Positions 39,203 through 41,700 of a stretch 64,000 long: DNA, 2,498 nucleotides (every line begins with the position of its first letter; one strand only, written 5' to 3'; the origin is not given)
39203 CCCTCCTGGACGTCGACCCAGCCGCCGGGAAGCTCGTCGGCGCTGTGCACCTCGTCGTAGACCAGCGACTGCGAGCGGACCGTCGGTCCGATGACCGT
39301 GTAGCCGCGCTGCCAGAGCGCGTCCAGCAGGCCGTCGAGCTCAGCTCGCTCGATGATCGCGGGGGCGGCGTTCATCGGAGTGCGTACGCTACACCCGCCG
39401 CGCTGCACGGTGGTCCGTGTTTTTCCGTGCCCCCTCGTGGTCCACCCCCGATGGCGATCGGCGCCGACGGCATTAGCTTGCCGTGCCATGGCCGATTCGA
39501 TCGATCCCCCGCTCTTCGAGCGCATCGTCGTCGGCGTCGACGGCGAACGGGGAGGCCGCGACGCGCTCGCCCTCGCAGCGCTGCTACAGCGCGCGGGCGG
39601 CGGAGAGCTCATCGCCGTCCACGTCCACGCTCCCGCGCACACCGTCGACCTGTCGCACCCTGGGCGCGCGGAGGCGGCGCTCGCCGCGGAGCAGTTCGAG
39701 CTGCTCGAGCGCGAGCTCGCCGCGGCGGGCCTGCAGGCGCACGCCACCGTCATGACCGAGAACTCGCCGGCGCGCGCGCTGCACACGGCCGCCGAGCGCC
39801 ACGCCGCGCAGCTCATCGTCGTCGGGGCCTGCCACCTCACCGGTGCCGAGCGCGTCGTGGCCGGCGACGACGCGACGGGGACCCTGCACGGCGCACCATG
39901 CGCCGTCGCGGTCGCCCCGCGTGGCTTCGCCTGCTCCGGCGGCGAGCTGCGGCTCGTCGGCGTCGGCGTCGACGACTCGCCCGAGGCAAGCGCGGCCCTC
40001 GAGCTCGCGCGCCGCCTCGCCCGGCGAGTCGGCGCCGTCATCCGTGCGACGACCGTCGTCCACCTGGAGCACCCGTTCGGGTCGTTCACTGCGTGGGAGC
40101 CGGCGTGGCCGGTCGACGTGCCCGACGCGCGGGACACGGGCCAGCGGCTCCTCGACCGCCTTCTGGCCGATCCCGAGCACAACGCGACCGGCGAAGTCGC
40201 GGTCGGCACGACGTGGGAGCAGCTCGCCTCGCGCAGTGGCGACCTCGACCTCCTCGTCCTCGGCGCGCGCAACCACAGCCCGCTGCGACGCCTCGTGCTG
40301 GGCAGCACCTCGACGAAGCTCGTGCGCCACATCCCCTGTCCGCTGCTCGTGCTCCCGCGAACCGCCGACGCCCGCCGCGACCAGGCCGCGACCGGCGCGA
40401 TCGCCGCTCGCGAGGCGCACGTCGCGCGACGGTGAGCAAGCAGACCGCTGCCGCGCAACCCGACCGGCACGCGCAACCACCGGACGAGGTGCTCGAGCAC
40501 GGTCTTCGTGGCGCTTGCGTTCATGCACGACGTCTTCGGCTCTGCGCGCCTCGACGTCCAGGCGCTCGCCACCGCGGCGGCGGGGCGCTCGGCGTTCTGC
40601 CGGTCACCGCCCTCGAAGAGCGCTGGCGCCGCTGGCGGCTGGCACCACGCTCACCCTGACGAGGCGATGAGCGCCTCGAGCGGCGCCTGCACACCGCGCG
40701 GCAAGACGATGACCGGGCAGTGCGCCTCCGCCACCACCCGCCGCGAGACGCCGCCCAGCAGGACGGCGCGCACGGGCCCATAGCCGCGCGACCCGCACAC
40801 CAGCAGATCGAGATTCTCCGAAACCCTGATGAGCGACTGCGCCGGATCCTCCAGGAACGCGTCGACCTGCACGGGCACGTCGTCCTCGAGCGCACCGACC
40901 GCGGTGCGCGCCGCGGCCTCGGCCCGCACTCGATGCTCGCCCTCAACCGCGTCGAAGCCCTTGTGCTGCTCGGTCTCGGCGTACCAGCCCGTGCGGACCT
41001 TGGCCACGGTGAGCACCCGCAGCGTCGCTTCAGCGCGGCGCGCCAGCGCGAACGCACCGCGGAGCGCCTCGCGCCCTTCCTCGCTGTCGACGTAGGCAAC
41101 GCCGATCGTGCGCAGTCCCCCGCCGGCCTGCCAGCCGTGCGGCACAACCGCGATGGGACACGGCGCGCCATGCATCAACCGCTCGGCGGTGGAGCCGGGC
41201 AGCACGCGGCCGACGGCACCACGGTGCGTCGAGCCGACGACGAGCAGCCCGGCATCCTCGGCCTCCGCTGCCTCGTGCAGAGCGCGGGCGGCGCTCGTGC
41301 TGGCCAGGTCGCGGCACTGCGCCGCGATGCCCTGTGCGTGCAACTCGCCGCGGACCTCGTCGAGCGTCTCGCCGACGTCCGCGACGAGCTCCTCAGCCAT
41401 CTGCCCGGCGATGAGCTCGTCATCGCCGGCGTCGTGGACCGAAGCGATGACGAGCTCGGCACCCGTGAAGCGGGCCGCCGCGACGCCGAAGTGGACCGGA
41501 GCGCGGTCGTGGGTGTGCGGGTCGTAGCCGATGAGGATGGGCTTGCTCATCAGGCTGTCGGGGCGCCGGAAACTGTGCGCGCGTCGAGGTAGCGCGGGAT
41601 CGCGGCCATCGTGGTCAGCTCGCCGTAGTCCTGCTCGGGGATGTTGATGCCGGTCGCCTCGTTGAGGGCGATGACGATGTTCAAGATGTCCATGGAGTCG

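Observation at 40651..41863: ACP-like carrier protein translationally coupled to a USP, behind a perfect palindromic operator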

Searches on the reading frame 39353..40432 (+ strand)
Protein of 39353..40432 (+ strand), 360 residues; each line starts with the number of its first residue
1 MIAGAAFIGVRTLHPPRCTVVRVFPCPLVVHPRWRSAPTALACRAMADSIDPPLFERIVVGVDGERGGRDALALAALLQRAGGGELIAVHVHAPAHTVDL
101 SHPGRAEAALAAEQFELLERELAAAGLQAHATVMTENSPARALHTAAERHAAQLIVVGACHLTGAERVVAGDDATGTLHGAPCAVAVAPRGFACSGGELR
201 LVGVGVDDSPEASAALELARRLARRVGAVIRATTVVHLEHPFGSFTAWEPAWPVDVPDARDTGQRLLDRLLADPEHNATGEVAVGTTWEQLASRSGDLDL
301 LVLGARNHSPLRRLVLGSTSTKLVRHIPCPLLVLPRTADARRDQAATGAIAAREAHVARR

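Call 8: search_protein_families(library=pfam, proteins=[window:39353-40432:+], max_evalue=0.01)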
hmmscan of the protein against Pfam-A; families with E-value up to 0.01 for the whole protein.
window:39353-40432:+ (360 aa): 2 families
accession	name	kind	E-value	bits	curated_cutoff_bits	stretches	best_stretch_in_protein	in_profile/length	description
PF00582.32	Usp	-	1.1e-35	123.7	24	2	202-335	5-141/141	Universal stress protein family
PF13578.12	Methyltransf_24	-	0.0091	17.3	26.3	0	67-163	7-80/105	Methyltransferase domain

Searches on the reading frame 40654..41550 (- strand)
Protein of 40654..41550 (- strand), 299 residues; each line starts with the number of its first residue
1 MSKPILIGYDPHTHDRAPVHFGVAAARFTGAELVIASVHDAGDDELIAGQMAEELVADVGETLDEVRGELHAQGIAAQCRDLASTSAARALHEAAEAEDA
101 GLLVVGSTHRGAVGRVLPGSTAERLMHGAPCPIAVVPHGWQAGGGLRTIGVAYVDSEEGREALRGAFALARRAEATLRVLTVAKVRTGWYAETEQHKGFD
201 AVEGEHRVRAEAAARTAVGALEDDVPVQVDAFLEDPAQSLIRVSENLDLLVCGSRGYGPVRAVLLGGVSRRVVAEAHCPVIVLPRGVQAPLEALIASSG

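Call 8: search_protein_families(library=pfam, proteins=[window:40654-41550:-], max_evalue=0.01)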
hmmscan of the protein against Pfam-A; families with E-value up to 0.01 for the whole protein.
window:40654-41550:- (299 aa): 1 family
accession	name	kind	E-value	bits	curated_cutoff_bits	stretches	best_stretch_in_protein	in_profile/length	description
PF00582.32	Usp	-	6.8e-40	137.3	24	2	1-137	1-141/141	Universal stress protein family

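Call 9: search_protein_families(library=ncbifam, proteins=[window:40654-41550:-], max_evalue=0.01)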
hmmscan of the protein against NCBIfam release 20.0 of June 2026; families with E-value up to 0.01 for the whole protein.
window:40654-41550:- (299 aa): 1 family
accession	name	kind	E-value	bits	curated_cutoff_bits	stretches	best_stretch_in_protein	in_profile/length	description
NF008380.0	PRK11175.1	equivalog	6.2e-05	22.1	227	0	86-135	249-298/313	universal stress protein UspE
